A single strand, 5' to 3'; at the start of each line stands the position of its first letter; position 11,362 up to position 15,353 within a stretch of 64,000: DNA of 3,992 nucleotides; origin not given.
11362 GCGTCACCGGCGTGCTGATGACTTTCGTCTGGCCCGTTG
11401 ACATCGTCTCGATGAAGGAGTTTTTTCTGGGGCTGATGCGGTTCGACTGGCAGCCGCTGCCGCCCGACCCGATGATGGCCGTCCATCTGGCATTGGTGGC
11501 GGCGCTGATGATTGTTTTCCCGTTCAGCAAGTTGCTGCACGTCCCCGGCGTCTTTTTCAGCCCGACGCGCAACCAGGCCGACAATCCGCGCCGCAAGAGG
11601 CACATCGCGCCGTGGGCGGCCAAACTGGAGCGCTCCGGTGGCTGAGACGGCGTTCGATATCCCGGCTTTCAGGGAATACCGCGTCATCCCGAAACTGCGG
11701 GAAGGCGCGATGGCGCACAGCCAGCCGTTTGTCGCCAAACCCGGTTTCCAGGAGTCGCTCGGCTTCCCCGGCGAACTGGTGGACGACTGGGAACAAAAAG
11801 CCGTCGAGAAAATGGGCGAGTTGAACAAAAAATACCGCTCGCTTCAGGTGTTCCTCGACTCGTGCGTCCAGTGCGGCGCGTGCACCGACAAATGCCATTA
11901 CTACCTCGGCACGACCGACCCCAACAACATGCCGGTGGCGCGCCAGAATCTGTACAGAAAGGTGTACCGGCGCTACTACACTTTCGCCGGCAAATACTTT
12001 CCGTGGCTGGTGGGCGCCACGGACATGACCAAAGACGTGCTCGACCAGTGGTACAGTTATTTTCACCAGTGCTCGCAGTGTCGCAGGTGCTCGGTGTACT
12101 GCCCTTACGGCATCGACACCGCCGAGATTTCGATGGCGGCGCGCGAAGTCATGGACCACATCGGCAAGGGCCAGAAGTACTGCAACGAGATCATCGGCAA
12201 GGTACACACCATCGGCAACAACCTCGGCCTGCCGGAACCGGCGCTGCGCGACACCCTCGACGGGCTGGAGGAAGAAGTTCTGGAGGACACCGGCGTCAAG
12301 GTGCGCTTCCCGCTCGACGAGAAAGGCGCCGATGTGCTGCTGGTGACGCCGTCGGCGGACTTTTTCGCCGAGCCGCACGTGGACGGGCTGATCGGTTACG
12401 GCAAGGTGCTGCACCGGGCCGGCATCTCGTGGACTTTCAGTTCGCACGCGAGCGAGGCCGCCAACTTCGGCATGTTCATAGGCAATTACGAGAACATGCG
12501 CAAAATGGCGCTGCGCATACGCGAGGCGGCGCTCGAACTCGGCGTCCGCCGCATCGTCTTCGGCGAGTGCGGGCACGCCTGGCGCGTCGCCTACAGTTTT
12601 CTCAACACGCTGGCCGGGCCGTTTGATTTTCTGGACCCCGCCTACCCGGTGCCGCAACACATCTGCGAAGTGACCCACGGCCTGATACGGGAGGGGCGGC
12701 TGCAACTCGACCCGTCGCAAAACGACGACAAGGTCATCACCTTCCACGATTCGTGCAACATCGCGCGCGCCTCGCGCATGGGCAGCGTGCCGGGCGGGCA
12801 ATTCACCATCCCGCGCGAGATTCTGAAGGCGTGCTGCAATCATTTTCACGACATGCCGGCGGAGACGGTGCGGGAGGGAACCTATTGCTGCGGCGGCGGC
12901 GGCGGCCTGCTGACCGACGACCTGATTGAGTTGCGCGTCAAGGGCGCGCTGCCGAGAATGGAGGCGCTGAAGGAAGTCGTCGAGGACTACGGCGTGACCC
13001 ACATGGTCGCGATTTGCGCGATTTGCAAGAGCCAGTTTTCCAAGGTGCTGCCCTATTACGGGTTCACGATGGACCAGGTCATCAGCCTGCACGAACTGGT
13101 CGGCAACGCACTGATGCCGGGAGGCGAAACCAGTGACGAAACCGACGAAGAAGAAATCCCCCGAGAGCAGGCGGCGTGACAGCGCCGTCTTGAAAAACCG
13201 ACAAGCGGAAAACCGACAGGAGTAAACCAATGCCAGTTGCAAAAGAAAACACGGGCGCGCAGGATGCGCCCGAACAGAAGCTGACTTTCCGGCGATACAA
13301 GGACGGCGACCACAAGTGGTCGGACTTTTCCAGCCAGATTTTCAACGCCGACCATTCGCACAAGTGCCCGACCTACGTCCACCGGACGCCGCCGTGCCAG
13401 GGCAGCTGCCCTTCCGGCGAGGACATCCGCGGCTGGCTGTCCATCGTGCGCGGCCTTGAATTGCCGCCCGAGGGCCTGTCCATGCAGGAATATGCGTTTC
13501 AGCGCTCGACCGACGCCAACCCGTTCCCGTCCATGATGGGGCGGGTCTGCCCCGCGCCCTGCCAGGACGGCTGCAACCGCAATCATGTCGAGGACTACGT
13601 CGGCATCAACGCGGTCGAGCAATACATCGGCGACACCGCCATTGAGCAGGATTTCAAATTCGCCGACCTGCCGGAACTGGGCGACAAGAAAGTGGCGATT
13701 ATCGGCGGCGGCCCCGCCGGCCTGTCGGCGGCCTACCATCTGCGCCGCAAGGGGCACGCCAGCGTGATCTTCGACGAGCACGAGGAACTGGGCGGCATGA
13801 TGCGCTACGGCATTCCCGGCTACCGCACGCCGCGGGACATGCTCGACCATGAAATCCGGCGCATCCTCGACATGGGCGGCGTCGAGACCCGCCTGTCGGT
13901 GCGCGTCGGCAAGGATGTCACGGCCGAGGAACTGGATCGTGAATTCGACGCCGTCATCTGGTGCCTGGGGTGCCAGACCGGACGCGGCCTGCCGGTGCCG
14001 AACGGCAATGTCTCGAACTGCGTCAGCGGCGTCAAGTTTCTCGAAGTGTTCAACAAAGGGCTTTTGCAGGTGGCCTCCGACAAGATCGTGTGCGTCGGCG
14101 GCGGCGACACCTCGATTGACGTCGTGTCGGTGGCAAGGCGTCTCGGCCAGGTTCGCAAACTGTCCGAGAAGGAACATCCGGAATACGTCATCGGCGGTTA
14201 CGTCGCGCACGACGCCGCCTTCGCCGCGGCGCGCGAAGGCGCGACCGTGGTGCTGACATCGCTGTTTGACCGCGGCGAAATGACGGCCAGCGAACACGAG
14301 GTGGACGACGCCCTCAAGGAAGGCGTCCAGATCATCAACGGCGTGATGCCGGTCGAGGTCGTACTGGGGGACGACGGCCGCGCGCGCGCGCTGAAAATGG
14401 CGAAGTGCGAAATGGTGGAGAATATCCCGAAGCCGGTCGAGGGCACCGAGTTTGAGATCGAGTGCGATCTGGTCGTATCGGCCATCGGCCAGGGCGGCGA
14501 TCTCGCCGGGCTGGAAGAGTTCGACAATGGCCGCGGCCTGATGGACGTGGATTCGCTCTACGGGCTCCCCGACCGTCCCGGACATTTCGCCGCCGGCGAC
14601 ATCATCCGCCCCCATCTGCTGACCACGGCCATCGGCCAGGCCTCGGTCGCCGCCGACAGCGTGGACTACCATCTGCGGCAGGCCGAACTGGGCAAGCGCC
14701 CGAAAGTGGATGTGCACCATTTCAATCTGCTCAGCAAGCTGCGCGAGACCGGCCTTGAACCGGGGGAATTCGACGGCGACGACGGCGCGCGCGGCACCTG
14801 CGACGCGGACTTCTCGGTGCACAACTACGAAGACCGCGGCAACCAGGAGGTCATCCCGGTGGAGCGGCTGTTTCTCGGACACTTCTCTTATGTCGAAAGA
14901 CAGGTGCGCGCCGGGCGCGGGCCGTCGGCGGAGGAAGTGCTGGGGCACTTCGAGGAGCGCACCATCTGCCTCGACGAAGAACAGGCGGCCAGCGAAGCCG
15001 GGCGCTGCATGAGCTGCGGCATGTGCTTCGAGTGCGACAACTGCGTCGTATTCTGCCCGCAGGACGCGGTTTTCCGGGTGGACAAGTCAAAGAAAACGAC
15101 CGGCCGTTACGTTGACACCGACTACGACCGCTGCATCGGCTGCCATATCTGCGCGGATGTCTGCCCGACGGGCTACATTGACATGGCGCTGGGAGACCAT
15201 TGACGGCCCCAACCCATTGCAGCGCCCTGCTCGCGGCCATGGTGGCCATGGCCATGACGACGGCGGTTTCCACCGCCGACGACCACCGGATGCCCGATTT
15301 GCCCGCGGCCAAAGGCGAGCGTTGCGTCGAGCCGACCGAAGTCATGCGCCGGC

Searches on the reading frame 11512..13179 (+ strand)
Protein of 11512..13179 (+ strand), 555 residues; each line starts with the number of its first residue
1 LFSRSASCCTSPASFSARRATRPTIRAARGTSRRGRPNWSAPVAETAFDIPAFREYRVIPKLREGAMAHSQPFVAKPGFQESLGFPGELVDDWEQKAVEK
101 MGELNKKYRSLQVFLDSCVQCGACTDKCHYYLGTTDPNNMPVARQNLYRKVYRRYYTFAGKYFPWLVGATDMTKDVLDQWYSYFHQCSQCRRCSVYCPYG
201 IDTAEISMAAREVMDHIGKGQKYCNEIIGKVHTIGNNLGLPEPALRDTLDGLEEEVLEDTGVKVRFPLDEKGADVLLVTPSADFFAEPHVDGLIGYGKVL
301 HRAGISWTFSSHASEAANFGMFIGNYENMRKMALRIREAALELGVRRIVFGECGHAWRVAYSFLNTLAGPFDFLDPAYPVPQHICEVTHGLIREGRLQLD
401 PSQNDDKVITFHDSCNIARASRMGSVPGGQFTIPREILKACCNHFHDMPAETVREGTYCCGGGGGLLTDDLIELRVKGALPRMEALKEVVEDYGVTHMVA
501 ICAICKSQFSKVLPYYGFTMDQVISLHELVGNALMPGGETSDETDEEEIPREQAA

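Call 58: search_protein_families(library=pfam, proteins=[window:11512-13179:+], max_evalue=0.001)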
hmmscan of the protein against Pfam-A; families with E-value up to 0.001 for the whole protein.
window:11512-13179:+ (555 aa): 10 families
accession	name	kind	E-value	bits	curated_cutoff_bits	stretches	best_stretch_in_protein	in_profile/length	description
PF13183.11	Fer4_8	-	2e-11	44.7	27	1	115-201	2-68/68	4Fe-4S dicluster domain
PF13534.11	Fer4_17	-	2.6e-10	41.1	22.2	1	117-202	1-61/61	4Fe-4S dicluster domain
PF13237.11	Fer4_10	-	2e-05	24.9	25.5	0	185-208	7-32/53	4Fe-4S dicluster domain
PF13187.11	Fer4_9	-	7e-05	23.2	27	0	118-200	2-50/52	4Fe-4S dicluster domain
PF12837.12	Fer4_6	-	9.4e-05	22.6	25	0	115-131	6-22/24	4Fe-4S binding domain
PF02754.22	CCG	-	0.0001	22.7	20.6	0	409-509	1-84/85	Cysteine-rich domain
PF12797.12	Fer4_2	-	0.00013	22.1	24.5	0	115-129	7-21/22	4Fe-4S binding domain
PF12838.12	Fer4_7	-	0.00014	22.7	27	0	117-201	1-52/52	4Fe-4S dicluster domain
PF12800.12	Fer4_4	-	0.00023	21.7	24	0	116-131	2-17/17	4Fe-4S binding domain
PF00037.32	Fer4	-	0.00062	19.9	21.1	0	113-128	3-18/24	4Fe-4S binding domain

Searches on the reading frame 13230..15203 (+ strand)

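Call 58: search_protein_families(library=pfam, proteins=[window:13230-15203:+], max_evalue=0.001)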
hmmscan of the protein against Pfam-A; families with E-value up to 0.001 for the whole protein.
window:13230-15203:+ (657 aa): 18 families
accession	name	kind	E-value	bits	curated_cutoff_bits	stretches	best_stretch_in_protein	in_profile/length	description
PF07992.20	Pyr_redox_2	-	1.7e-22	80.7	26.1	2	153-307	1-166/291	Pyridine nucleotide-disulphide oxidoreductase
PF14691.11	Fer4_20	-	3.6e-13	49.7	25.8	1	52-140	28-111/113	Dihydroprymidine dehydrogenase domain II, 4Fe-4S cluster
PF13450.12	NAD_binding_8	-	1.2e-09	38.8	21.9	1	157-193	1-37/68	NAD(P)-binding Rossmann-like domain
PF14697.11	Fer4_21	-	6.8e-09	36.2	35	1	598-652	7-59/59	4Fe-4S dicluster domain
PF12838.12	Fer4_7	-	4.3e-08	34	27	1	599-648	2-51/52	4Fe-4S dicluster domain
PF12831.13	FAD_oxidored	-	8.7e-08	32.3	27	1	155-194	2-41/416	FAD dependent oxidoreductase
PF00037.32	Fer4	-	1.8e-07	31.1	21.1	1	630-648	3-21/24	4Fe-4S binding domain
PF00070.33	Pyr_redox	-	2.2e-07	31.7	22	0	154-188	1-35/82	Pyridine nucleotide-disulphide oxidoreductase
PF01266.30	DAO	-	2.1e-06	28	27.9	1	154-188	1-35/353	FAD dependent oxidoreductase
PF13738.12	Pyr_redox_3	-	2.8e-05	23.9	30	0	157-188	2-33/305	Pyridine nucleotide-disulphide oxidoreductase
PF01494.25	FAD_binding_3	-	3e-05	23.9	22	1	154-187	3-36/349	FAD binding domain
PF01946.23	Thi4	-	4.2e-05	23.3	26.2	1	144-194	9-60/235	Thi4 family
PF13187.11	Fer4_9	-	4.6e-05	23.8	27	1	598-649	1-51/52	4Fe-4S dicluster domain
PF00890.30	FAD_binding_2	-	6.2e-05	22.8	20.4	1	155-190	2-37/414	FAD binding domain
PF12797.12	Fer4_2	-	8e-05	22.8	24.5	1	629-647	4-22/22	4Fe-4S binding domain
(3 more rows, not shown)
